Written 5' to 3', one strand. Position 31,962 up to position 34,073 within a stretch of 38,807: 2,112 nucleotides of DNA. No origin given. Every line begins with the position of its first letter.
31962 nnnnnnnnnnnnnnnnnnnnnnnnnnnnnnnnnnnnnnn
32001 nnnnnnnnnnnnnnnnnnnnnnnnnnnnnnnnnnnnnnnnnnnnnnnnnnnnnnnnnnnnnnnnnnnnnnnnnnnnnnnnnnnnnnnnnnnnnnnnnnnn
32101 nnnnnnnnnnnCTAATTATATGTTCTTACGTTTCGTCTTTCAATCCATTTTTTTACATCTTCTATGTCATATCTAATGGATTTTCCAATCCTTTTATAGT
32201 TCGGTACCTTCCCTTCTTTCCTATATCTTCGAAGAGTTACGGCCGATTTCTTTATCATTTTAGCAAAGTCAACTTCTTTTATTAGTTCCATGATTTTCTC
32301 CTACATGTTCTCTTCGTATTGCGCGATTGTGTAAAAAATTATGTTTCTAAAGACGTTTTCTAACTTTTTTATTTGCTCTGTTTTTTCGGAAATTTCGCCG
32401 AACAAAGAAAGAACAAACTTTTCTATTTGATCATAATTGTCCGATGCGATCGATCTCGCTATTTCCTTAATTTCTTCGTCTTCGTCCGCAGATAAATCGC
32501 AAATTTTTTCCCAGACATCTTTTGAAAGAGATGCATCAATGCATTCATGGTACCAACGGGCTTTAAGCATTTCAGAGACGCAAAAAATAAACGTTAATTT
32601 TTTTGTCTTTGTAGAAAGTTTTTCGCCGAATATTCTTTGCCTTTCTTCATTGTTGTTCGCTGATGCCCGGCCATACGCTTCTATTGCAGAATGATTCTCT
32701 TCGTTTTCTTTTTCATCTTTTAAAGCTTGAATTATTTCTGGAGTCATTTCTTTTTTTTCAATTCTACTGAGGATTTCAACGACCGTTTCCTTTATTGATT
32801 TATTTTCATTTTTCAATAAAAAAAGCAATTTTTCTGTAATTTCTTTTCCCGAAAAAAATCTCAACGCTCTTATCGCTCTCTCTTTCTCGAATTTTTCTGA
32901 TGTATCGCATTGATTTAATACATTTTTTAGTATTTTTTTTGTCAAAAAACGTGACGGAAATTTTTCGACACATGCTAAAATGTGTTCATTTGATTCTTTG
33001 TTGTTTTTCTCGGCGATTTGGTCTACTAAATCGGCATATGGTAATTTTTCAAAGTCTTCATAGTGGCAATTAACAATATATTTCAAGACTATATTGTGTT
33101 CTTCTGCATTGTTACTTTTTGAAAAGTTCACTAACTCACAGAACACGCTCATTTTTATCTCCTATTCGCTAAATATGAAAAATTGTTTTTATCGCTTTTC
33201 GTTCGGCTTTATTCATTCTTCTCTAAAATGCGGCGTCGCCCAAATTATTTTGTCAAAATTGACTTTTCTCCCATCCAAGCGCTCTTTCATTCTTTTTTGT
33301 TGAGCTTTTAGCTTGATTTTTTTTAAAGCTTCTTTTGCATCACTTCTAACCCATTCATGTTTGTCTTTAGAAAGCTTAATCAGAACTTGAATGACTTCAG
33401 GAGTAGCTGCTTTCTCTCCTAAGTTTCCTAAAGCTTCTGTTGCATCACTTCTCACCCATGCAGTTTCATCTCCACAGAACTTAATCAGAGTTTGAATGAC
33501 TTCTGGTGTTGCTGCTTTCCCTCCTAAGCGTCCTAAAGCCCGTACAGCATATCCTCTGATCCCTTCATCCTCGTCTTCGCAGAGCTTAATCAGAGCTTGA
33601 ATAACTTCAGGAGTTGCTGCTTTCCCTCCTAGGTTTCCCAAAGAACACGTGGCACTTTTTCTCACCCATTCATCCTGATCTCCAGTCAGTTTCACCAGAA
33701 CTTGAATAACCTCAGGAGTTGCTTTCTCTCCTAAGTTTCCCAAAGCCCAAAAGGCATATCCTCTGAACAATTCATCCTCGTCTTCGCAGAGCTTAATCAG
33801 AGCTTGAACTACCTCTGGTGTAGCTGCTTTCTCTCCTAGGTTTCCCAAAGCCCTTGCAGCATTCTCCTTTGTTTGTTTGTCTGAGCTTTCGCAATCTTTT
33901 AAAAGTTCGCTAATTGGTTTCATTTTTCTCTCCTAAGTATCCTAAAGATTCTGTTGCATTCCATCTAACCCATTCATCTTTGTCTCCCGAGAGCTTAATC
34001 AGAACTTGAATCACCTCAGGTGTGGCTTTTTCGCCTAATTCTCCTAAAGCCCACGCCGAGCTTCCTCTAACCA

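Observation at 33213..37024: A 3.8-kb head-to-tail array of six PBS-lyase/HEAT-like repeat genes (~35 units) takes up about 10% of the phage genome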

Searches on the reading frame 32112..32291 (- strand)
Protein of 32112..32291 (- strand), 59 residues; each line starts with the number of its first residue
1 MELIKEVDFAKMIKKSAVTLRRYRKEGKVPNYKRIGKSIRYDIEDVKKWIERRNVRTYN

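Call 60: search_protein_families(library=padloc, proteins=[window:32112-32291:-], max_evalue=0.01)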
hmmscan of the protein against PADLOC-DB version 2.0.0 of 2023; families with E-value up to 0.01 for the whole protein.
window:32112-32291:- (59 aa): 1 family
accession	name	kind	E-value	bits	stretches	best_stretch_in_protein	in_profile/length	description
PDLC04133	mad1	-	6.8e-07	27.5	1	8-51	10-52/60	mads_1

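Call 61: search_protein_families(library=ncbifam, proteins=[window:32112-32291:-], max_evalue=0.001)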
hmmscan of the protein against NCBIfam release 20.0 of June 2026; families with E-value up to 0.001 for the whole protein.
window:32112-32291:- (59 aa): 0 families

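Call 74: search_protein_families(library=phrogs, proteins=[window:32112-32291:-], max_evalue=0.01)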
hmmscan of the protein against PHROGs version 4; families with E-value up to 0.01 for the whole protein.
window:32112-32291:- (59 aa): 12 families
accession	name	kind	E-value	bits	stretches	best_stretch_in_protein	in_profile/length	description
phrog_66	-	integration and excision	8.5e-10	39.9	1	2-56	92-146/412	excisionase and transcriptional regulator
phrog_57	-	head and packaging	8.9e-05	23.4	1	1-54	10-63/199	terminase small subunit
phrog_6401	-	DNA, RNA and nucleotide metabolism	9.1e-05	23.3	1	17-54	23-60/64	DNA binding protein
phrog_20793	-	unknown function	0.00017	22.6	1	8-32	12-36/86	-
phrog_10045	-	DNA, RNA and nucleotide metabolism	0.0016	19.2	1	8-48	25-65/74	HTH DNA binding protein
phrog_25262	-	unknown function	0.0018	19.2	1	16-57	47-88/106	-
phrog_15534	-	DNA, RNA and nucleotide metabolism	0.0037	18.8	1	8-52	48-90/93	HTH DNA binding protein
phrog_2528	-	unknown function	0.0048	17.9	1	10-55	35-81/90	-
phrog_6620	-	integration and excision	0.0051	17.4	1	7-53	5-52/201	transposase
phrog_597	-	DNA, RNA and nucleotide metabolism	0.0068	17.4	1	9-56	118-167/200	DNA binding protein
phrog_668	-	DNA, RNA and nucleotide metabolism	0.0072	17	1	3-57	63-117/181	HTH DNA binding protein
phrog_11671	-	unknown function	0.0079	17.3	1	8-47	12-52/146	-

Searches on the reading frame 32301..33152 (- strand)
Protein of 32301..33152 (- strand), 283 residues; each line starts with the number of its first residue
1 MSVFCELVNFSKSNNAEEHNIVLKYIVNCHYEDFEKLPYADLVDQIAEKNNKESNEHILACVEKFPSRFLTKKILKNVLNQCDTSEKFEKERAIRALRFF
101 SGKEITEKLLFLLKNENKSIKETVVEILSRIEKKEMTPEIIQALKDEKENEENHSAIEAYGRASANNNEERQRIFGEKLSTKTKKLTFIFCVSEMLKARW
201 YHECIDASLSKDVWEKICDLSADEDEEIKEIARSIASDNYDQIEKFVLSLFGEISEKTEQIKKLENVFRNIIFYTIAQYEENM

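Call 6: search_protein_families(library=pfam, proteins=[window:32301-33152:-], max_evalue=0.01)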
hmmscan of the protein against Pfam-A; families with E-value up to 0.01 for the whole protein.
window:32301-33152:- (283 aa): 1 family
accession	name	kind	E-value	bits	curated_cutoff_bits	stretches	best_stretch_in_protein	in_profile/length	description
PF13646.12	HEAT_2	-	4.8e-06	27.2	27.7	1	90-159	17-86/88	HEAT repeats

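Call 18: find_encoding_contigs(protein=window:32301-33152:-, flank=10000, max_places=10)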
Protein window:32301-33152:- (283 aa): 2 contigs read that carry it; 2 places shown.
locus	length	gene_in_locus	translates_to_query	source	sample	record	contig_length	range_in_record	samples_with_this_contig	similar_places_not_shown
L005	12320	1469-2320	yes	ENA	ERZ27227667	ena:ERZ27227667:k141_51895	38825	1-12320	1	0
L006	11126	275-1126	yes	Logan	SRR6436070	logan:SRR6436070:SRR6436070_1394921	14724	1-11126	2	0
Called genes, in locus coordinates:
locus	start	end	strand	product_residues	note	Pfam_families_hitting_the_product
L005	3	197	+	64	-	?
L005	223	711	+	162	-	-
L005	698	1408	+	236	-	-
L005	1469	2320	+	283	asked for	PF13646:HEAT_2 (weak)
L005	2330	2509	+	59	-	PF12728:HTH_17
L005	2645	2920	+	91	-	-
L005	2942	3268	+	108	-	-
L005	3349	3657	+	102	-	-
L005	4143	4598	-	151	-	-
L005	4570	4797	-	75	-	-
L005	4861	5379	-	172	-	-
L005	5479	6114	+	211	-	-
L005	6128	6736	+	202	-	-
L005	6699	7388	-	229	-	-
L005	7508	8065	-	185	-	-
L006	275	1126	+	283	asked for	PF13646:HEAT_2 (weak)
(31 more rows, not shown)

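Call 60: search_protein_families(library=padloc, proteins=[window:32301-33152:-], max_evalue=0.01)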
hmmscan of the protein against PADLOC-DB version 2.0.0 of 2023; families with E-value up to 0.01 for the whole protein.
window:32301-33152:- (283 aa): 2 families
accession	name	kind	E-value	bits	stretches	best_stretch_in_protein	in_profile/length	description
PDLC03925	OloA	-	5.7e-08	30.5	1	38-271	97-308/596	-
PDLC02919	HEAT-ARM_XIII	-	0.0011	14.4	1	89-153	1530-1593/1972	-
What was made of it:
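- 32301..33152 (-): g7: 283-aa all-helical protein, at most a remote HEAT relative (one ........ motif). PADLOC OloA-like match 5.7e-08 (call 60).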

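Call 61: search_protein_families(library=ncbifam, proteins=[window:32301-33152:-], max_evalue=0.001)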
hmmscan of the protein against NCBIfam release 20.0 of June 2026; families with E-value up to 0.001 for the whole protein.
window:32301-33152:- (283 aa): 0 families

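Call 74: search_protein_families(library=phrogs, proteins=[window:32301-33152:-], max_evalue=0.01)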
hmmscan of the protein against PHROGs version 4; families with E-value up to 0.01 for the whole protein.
window:32301-33152:- (283 aa): 0 families

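Call 75: predict_structure(protein=window:32301-33152:-)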
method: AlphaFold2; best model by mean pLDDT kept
length: 283 residues; sequences in the alignment: 1
mean_pLDDT: 49.1   pTM: 0.26
mean pLDDT of the five models: 49.1, 47.9, 45.0, 40.0, 37.4
residues with pLDDT >= 90: 0; 70-90: 1; 50-70: 136; < 50: 146
segments of 3 or more residues with pLDDT < 50: 1-9, 31-38, 83-88, 98-101, 115-117, 130-135, 148-150, 152-212, 236-258, 276-283
pLDDT, mean of each block of 10 residues (from residue 1): 39 54 56 48 55 58 53 53 48 51 51 50 53 49 51 45 43 44 45 41 38 52 62 48 40 44 56 50 40
secondary structure, 60 per line:
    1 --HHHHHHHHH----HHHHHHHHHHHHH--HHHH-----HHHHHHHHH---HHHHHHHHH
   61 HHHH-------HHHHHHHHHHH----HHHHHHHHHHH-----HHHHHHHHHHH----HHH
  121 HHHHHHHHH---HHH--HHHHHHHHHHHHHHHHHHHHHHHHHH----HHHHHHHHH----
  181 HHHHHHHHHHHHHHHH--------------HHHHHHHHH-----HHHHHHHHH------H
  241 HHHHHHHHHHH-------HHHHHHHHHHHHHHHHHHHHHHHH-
elements in order: H3-11 H16-28 H31-34 H40-48 H52-64 H72-82 H87-97 H103-113 H118-129 H138-163 H168-176 H181-196 H211-219 H225-233 H240-251 H259-282
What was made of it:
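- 32301..33152 (-): AF2 pLDDT 49 (call 75).
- Tried and rejected: The AF2 model of g7 without an alignment was too poor to use (call 75).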

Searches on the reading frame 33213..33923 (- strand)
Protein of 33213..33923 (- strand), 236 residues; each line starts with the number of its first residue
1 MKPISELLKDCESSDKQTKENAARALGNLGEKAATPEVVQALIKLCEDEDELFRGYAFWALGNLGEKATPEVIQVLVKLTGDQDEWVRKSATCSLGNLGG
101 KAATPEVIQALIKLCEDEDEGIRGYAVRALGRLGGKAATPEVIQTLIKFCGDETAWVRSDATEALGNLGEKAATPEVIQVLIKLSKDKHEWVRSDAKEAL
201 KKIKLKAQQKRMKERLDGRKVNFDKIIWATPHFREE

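Call 6: search_protein_families(library=pfam, proteins=[window:33213-33923:-], max_evalue=0.01)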
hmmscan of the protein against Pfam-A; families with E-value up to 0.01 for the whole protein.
window:33213-33923:- (236 aa): 21 families
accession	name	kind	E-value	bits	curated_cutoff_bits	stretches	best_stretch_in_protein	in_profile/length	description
PF13646.12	HEAT_2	-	1.1e-36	125.3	27.7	3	6-95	3-87/88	HEAT repeats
PF03130.22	HEAT_PBS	-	8.8e-26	87.9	20.9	3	20-48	3-27/27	PBS lyase HEAT-like repeat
PF02985.28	HEAT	-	4.2e-23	79.7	23.5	0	39-67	2-30/31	HEAT repeat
PF13513.12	HEAT_EZ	-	2.4e-21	76.2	27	2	17-64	2-55/55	HEAT-like repeat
PF00514.29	Arm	-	1.2e-19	70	20.6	1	2-29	15-39/41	Armadillo/beta-catenin-like repeat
PF12755.13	Vac14_Fab1_bd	-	8.7e-10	39.5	22.1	0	32-92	22-89/97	Vacuolar 14 Fab1-binding region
PF01602.26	Adaptin_N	-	8e-09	35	37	1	73-211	267-410/524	Adaptin N terminal region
PF12348.14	CLASP_N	-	2.9e-08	34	27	1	142-208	95-162/227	CLASP N terminal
PF25786.1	HEAT_GCN1_C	-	7.4e-08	33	27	0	138-208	24-98/151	GCN1-like, C-terminal HEAT repeats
PF01347.28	Vitellogenin_N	-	1.4e-07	31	24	1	2-85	461-544/590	Lipoprotein amino terminal region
PF12717.13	Cnd1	-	6.4e-07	30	26.4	1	122-210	2-92/162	non-SMC mitotic condensation complex subunit 1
PF05918.17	API5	-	5.4e-06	26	27.4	0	106-134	59-87/536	Apoptosis inhibitory protein 5 (API5)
PF20168.4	PDS5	-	8.6e-06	24.3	27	1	86-168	304-387/1053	Sister chromatid cohesion protein PDS5 protein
PF08713.17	DNA_alkylation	-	1.2e-05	25.5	21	0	57-123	107-172/213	DNA alkylation repair enzyme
PF21047.3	HEAT_Maestro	-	0.00066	20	27.4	0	107-133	35-61/229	Maestro, HEAT repeats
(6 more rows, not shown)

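Call 60: search_protein_families(library=padloc, proteins=[window:33213-33923:-], max_evalue=0.01)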
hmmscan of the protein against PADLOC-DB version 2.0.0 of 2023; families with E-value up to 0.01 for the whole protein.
window:33213-33923:- (236 aa): 7 families
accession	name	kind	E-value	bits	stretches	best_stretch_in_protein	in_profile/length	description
PDLC01150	HEAT_CxxC_PDDEXK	-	6.4e-17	59.7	3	63-137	15-89/288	HEAT_CxxC_PD-DEXK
PDLC02919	HEAT-ARM_XIII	-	6.7e-13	45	2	117-196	1525-1599/1972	-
PDLC02973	WGR_XIII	-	2e-09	34.5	2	8-114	101-203/973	-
PDLC03760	RT_UG22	-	1.1e-08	32.6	1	24-80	385-441/476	DRT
PDLC03925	OloA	-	1.7e-08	32.2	1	25-188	90-256/596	-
PDLC04136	mad4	-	1.6e-05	23.6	0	96-121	39-64/110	mads_4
PDLC02226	AbiEi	-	0.004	15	0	161-204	143-187/202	AbiEi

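Call 61: search_protein_families(library=ncbifam, proteins=[window:33213-33923:-], max_evalue=0.001)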
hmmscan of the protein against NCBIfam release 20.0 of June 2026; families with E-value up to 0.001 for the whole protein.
window:33213-33923:- (236 aa): 8 families
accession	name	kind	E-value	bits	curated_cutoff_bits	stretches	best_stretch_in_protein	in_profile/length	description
NF045915.1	PhycobilmeDegNblB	equivalog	5.8e-18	65.2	300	2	60-158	122-209/214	phycobilisome degradation protein NblB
NF058502.1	phyc_lyase_CpcE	equivalog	5e-15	55.7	330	2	103-183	32-115/260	C-phycocyanin alpha-cysteine-84 phycocyanobilin lyase subunit CpcE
NF045662.1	DVU0298_fam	equivalog_domain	3.8e-13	49.5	75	1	15-84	121-189/213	DVU0298 family protein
NF007244.0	PRK09687.1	equivalog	1.6e-12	47.4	275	1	35-95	158-218/285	putative lyase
NF010374.0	PRK13800.1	equivalog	1.1e-10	40.5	1196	1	12-165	753-895/898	fumarate reductase/succinate dehydrogenase flavoprotein subunit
NF058515.1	phyc_lyase_CpcF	equivalog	1.2e-08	34.8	220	1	106-212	60-172/200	C-phycocyanin alpha-cysteine-84 phycocyanobilin lyase subunit CpcF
NF058505.1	phyc_lyase_CpeY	equivalog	5.4e-07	28.5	600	1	12-175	62-212/419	C-phycoerythrin alpha-cysteine-82 phycoerythrobilin lyase CpeY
NF041308.1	AvrBs3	equivalog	0.00024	19.1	1000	1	13-189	357-533/1181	type III secretion system effector avirulence protein AvrBs3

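Call 74: search_protein_families(library=phrogs, proteins=[window:33213-33923:-], max_evalue=0.01)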
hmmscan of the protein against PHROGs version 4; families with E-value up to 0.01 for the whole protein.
window:33213-33923:- (236 aa): 4 families
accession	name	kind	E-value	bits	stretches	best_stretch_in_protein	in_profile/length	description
phrog_558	-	unknown function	0.0021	19.1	0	104-123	19-38/51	-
phrog_14736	-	DNA, RNA and nucleotide metabolism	0.0021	18.7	0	165-199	141-175/202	HNH endonuclease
phrog_35673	-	unknown function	0.0036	17.8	0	141-147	7-13/32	-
phrog_27755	-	unknown function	0.0099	17.2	0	97-113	8-24/65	-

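Call 79: find_encoding_contigs(protein=window:33213-33923:-, flank=10000, max_places=10)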
Protein window:33213-33923:- (236 aa): 1 contig read that carries it; 1 place shown.
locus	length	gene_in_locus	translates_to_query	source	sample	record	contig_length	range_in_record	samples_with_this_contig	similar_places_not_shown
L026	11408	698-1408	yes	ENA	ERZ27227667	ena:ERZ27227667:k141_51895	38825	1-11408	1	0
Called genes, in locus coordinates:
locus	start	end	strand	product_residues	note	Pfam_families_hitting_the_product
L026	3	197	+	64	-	?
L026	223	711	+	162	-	-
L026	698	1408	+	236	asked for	-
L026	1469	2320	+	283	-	PF13646:HEAT_2 (weak)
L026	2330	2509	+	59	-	PF12728:HTH_17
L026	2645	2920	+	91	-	-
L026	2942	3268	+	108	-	-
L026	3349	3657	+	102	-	-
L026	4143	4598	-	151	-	-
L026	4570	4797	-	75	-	-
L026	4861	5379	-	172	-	-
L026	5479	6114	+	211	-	-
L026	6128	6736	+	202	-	-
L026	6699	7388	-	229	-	-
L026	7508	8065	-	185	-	-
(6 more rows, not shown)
